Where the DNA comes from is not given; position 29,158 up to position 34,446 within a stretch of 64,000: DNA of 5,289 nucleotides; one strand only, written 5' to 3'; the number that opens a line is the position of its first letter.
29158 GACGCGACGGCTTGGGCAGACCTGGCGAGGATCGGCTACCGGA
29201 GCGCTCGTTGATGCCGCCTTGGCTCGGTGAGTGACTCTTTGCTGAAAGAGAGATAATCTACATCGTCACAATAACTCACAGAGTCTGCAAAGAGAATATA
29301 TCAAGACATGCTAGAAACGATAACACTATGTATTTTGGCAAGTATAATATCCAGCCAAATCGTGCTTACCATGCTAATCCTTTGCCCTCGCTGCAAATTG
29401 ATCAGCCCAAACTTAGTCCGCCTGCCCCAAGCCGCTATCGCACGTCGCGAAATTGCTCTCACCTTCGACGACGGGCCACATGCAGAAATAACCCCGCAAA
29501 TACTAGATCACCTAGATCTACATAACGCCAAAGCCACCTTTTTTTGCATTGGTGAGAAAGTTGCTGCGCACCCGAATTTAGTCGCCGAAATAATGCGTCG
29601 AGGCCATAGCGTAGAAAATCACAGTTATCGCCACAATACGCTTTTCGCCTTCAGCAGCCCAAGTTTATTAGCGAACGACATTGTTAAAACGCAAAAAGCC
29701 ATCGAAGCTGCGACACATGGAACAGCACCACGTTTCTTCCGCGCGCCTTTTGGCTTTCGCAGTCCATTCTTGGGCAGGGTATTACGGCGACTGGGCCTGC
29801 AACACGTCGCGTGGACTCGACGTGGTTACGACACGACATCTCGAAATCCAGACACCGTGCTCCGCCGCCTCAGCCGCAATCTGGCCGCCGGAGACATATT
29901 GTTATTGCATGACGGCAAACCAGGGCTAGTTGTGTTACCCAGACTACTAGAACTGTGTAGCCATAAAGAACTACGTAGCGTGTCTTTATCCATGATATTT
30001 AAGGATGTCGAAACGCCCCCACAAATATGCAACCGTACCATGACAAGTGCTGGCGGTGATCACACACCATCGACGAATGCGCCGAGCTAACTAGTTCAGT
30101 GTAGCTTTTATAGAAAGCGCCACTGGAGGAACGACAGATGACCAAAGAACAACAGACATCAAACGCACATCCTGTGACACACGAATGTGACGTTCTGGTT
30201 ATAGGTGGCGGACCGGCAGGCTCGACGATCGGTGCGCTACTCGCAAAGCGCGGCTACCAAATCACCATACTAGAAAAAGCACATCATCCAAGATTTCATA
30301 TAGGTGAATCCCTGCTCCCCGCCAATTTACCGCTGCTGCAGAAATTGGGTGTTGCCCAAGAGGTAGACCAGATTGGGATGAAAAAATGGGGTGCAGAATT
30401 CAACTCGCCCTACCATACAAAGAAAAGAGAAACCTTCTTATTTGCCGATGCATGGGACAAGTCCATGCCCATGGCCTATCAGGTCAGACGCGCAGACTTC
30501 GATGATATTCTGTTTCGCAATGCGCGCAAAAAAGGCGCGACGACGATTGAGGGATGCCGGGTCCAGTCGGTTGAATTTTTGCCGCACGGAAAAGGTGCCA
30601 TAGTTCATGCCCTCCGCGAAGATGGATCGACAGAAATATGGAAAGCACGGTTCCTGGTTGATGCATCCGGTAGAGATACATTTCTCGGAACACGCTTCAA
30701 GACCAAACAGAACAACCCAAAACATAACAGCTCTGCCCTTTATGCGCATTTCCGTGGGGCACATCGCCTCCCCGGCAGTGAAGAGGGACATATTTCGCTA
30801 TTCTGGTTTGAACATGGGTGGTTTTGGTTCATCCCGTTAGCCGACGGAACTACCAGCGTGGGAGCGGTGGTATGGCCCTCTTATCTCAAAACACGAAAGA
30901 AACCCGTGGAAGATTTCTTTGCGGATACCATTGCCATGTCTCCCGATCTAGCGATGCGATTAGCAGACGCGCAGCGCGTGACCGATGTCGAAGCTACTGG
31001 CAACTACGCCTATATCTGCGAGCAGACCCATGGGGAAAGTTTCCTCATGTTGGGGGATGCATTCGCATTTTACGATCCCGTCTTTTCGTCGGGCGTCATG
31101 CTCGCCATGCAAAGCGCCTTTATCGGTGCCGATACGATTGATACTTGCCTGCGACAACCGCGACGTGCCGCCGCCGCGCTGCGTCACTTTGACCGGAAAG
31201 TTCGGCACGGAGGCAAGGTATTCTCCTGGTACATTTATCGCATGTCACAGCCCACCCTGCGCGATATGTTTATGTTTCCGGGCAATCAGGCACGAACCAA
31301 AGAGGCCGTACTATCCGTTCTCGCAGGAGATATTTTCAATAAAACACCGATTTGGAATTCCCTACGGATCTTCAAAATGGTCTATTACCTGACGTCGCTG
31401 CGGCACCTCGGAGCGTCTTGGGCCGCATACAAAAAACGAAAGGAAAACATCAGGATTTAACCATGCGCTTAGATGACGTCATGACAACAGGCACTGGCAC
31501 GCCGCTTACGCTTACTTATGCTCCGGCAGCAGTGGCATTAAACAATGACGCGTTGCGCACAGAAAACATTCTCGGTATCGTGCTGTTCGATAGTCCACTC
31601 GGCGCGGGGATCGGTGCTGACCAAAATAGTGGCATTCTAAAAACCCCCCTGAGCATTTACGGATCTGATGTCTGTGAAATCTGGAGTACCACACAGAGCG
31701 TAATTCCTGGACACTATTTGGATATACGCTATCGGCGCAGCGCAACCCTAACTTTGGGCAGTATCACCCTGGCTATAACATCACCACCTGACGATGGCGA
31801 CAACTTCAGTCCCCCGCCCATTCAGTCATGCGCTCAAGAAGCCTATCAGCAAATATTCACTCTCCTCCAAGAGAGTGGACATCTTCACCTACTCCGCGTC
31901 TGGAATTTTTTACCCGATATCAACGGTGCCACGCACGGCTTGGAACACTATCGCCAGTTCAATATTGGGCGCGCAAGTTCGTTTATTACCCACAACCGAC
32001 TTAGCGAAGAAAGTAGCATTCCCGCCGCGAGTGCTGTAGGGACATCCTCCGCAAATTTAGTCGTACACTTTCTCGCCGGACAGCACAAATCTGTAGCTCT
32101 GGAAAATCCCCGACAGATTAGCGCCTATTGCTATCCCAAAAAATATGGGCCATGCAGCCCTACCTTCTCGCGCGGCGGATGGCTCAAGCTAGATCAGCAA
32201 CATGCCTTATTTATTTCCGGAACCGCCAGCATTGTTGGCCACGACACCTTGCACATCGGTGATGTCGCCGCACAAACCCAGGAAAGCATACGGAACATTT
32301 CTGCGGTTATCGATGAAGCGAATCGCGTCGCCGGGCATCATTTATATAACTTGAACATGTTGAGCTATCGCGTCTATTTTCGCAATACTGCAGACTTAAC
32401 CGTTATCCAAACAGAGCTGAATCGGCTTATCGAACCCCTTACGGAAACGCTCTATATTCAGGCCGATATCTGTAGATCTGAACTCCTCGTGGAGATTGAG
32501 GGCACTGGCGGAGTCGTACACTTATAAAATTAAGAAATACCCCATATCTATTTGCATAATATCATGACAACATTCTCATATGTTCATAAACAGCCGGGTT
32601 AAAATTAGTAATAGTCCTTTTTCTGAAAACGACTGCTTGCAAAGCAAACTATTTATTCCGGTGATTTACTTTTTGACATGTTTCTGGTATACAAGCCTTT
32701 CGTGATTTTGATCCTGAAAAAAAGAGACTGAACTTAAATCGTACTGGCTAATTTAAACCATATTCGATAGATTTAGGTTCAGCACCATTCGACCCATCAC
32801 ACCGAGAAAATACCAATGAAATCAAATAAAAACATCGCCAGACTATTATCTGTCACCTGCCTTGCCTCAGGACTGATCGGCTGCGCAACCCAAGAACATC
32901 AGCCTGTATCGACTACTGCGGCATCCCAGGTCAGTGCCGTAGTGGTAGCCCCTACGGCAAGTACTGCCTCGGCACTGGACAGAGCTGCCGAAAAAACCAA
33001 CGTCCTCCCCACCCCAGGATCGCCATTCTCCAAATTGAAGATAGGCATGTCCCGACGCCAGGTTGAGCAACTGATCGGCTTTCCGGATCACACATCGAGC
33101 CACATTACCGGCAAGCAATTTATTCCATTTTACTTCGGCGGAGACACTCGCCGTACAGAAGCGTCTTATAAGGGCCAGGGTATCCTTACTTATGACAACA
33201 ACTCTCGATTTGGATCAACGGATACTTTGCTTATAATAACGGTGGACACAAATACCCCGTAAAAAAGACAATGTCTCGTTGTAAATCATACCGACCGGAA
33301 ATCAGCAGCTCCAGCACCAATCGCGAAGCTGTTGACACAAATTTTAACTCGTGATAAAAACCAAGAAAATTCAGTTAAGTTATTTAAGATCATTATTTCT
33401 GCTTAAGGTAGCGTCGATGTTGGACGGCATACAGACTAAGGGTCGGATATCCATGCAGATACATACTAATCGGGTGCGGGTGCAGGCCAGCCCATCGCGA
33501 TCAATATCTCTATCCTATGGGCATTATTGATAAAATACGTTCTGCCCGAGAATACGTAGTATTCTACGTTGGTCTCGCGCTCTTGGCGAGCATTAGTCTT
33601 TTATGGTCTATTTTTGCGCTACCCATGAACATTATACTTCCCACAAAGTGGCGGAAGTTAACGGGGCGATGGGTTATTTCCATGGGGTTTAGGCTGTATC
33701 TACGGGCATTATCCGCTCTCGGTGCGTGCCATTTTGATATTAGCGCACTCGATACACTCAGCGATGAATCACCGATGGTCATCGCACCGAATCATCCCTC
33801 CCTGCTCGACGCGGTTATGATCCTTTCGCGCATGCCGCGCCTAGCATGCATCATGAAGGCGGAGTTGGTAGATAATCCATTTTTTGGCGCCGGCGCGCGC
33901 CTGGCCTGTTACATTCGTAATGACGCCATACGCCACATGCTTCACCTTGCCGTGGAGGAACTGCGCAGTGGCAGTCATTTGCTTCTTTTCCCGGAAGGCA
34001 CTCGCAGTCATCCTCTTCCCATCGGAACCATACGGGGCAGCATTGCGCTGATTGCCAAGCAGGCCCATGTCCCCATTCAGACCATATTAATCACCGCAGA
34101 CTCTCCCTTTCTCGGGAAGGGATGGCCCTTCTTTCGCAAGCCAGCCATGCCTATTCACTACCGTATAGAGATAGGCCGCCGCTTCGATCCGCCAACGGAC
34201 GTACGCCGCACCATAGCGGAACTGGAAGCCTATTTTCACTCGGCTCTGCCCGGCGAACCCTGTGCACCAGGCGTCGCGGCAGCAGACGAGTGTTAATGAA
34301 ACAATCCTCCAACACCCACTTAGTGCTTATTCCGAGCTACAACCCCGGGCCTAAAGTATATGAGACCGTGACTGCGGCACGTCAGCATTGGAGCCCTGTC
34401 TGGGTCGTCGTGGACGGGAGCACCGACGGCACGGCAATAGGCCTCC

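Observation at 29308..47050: Apparently intact xanthomonadin/aryl-polyene type II PKS system in a probable acidophile chromosome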

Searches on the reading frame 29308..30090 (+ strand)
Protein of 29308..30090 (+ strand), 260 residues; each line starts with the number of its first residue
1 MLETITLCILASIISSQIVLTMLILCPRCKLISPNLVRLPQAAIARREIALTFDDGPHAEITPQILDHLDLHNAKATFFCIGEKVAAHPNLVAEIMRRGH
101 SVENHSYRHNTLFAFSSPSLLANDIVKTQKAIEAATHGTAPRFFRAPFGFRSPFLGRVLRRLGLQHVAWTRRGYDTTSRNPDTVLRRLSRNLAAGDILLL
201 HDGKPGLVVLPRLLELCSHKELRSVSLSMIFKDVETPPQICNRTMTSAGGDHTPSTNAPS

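Call 3: search_protein_families(library=pfam, proteins=[window:29308-30090:+], max_evalue=0.01)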
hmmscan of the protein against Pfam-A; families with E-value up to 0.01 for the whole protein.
window:29308-30090:+ (260 aa): 1 family
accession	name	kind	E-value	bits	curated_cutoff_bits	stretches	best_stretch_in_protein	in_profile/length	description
PF01522.26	Polysacc_deac_1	-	2.1e-31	108.9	23.1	1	46-166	6-123/124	Polysaccharide deacetylase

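Call 8: search_protein_families(library=ncbifam, proteins=[window:29308-30090:+], max_evalue=0.001)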
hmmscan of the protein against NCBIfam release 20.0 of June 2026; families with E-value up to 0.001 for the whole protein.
window:29308-30090:+ (260 aa): 8 families
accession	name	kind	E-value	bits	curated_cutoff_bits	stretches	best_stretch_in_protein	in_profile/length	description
TIGR04243.1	nodulat_NodB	equivalog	4.4e-35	121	240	1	47-206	2-160/197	chitooligosaccharide deacetylase NodB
TIGR02764.1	spore_ybaN_pdaB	equivalog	4.4e-33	114.7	237.4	1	46-229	5-189/191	polysaccharide deacetylase family sporulation protein PdaB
NF045821.1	PgAcgDacpgdA1_Bac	equivalog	1.4e-26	93.1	400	1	46-203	87-242/282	peptidoglycan-N-acetylglucosamine deacetylase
NF045820.1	PgAcgDacpgdA_Strep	equivalog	7.2e-25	87.7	800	1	43-228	264-445/463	peptidoglycan-N-acetylglucosamine deacetylase PgdA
TIGR02884.1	spore_pdaA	equivalog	7.9e-21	74.8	298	1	46-202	36-194/224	delta-lactam-biosynthetic de-N-acetylase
TIGR02873.1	spore_ylxY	hypoth_equivalog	2.1e-18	66.5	391.5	1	58-214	96-250/268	probable sporulation protein, polysaccharide deacetylase family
NF045822.1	PgAcgDacpgdA2_Bac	equivalog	3.2e-16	59.5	400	1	46-205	69-235/274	peptidoglycan-N-acetylglucosamine deacetylase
TIGR03006.1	pepcterm_polyde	equivalog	1.3e-11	44.2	276.2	1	62-147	36-119/272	XrtA system polysaccharide deacetylase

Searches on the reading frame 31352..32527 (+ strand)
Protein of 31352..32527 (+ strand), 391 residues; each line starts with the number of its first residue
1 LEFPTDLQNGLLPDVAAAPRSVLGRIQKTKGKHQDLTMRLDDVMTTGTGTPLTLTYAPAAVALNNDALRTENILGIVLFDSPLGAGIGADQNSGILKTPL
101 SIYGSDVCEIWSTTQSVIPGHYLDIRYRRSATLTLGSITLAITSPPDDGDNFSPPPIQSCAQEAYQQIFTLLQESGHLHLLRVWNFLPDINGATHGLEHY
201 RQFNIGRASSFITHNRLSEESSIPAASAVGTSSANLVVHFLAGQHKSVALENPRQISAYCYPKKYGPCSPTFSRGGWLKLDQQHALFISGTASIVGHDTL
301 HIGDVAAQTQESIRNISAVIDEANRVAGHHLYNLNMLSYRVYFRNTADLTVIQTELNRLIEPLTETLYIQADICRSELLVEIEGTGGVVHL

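Call 3: search_protein_families(library=pfam, proteins=[window:31352-32527:+], max_evalue=0.01)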
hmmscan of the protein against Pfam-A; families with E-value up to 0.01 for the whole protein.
window:31352-32527:+ (391 aa): 2 families
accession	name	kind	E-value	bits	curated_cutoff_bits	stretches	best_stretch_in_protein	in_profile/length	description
PF21168.2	FkbO_Hyg5-like_N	-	1.5e-30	106.2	27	1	109-242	1-122/122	Chorismatase FkbO/Hyg5-like, N-terminal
PF01042.26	Ribonuc_L-PSP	-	0.00015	22.2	27.3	1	283-384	18-117/121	Endoribonuclease L-PSP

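Call 8: search_protein_families(library=ncbifam, proteins=[window:31352-32527:+], max_evalue=0.001)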
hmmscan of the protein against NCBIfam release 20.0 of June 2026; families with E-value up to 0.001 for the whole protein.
window:31352-32527:+ (391 aa): 1 family
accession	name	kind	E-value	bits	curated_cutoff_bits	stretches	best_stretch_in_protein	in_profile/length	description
TIGR04444.1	chori_FkbO_Hyg5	subfamily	2.6e-59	201.1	325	1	159-384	80-309/311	FkbO/Hyg5 family chorismatase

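Call 33: search_solved_structures(query=window:31463-32527:+, max_evalue=0.01, show_alignments=3)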
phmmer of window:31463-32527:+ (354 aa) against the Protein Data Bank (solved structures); distinct sequences matched with E-value up to 0.01: 3.
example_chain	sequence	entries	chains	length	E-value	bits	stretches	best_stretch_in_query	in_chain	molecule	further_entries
5ag3_A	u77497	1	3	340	7.6e-42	147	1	123-348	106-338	PUTATIVE PTERIDINE-DEPENDENT DIOXYGENASE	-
5a3k_A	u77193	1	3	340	1.9e-40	142.4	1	123-348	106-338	PUTATIVE PTERIDINE-DEPENDENT DIOXYGENASE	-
4bps_A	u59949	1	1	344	9.4e-33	117.1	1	126-348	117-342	FKBO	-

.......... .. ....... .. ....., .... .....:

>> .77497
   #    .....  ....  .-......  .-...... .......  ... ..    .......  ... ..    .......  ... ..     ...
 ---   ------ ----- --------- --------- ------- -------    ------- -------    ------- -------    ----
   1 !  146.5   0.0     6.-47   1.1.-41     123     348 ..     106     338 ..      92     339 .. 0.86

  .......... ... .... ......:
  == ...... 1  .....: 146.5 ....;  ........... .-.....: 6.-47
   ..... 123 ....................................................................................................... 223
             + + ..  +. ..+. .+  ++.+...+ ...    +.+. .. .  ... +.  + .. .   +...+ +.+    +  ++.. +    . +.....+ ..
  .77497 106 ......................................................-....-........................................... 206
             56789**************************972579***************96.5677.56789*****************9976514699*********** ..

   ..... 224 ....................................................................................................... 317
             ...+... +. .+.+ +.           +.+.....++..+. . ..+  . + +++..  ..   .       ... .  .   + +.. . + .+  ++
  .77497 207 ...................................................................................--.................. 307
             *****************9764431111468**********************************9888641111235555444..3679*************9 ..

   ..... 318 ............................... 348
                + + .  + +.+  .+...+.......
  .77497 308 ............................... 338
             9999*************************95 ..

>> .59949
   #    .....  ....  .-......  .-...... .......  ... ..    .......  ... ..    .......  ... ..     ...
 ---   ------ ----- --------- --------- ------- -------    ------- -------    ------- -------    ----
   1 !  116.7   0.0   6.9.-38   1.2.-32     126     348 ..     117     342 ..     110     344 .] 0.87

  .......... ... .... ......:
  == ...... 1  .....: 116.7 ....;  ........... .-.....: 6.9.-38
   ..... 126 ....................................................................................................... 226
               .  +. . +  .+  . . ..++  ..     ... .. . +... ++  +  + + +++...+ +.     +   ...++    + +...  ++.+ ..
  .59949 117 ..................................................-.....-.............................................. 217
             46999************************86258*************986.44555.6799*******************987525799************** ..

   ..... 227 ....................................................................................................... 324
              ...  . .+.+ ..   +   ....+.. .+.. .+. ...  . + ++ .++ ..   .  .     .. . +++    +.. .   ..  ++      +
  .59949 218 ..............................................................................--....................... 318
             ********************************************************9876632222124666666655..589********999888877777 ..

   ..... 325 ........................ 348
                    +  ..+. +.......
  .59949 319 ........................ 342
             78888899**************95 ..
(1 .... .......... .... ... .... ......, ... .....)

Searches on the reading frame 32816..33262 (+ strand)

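Call 3: search_protein_families(library=pfam, proteins=[window:32816-33262:+], max_evalue=0.01)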
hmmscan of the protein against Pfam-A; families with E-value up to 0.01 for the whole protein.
window:32816-33262:+ (148 aa): 2 families
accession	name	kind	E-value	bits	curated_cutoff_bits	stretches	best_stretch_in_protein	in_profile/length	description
PF04355.18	BamE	-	0.00052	20.2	23.2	1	72-131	10-66/71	Outer membrane protein assembly factor BamE domain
PF02444.21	HEV_ORF1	-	0.0034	18.4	27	1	13-79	10-78/114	Hepatitis E virus ORF-2 (Putative capsid protein)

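Call 8: search_protein_families(library=ncbifam, proteins=[window:32816-33262:+], max_evalue=0.001)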
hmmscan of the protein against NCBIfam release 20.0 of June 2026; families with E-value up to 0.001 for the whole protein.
window:32816-33262:+ (148 aa): 1 family
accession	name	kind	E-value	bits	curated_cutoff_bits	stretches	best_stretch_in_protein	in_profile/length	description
NF008423.0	PRK11251.1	equivalog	0.00042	20.2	65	0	38-100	8-65/112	osmotically-inducible lipoprotein OsmE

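Call 53: search_protein_families(library=pfam, proteins=[window:32816-33262:+], max_evalue=10)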
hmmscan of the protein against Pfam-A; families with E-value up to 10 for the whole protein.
window:32816-33262:+ (148 aa): 3 families
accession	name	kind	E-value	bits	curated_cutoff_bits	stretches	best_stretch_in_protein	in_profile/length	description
PF04355.18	BamE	-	0.00052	20.2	23.2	1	72-131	10-66/71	Outer membrane protein assembly factor BamE domain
PF02444.21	HEV_ORF1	-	0.0034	18.4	27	1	13-79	10-78/114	Hepatitis E virus ORF-2 (Putative capsid protein)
PF11399.14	DUF3192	-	0.17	12.4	26.9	1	71-101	28-58/101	Protein of unknown function (DUF3192)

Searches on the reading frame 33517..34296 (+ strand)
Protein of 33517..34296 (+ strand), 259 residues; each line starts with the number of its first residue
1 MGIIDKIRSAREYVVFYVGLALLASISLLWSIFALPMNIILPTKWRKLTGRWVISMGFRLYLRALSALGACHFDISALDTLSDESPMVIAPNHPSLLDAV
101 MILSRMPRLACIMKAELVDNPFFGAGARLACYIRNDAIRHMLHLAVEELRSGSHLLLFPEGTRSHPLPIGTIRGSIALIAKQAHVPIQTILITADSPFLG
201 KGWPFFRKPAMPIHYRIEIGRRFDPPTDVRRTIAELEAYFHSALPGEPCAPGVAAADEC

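Call 3: search_protein_families(library=pfam, proteins=[window:33517-34296:+], max_evalue=0.01)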
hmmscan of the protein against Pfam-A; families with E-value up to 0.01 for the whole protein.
window:33517-34296:+ (259 aa): 1 family
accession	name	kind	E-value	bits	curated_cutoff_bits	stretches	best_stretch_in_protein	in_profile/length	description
PF01553.26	Acyltransferase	-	1.4e-15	57.7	23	1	75-192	4-131/132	Acyltransferase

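Call 8: search_protein_families(library=ncbifam, proteins=[window:33517-34296:+], max_evalue=0.001)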
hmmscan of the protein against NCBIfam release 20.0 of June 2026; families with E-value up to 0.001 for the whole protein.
window:33517-34296:+ (259 aa): 5 families
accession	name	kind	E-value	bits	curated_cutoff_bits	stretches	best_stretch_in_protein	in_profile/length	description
TIGR00530.1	AGP_acyltrn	subfamily_domain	8.3e-15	54.7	102.95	1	82-191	13-128/130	1-acylglycerol-3-phosphate O-acyltransferase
NF052553.1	LyOrLpactfOlsABRUA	equivalog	2.9e-09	36.5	300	1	38-177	19-161/263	lyso-ornithine lipid O-acyltransferase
NF006386.0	PRK08633.1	equivalog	2.8e-06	25.4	1221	1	73-187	429-546/1147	acyl-[ACP]--phospholipid O-acyltransferase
NF052552.1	LyOrLpactfOlsARHOCB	equivalog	0.0002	20.4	300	1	88-165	89-169/271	lyso-ornithine lipid O-acyltransferase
NF005291.0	PRK06814.1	equivalog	0.00058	17.9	1349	1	25-187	406-558/1140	acyl-[ACP]--phospholipid O-acyltransferase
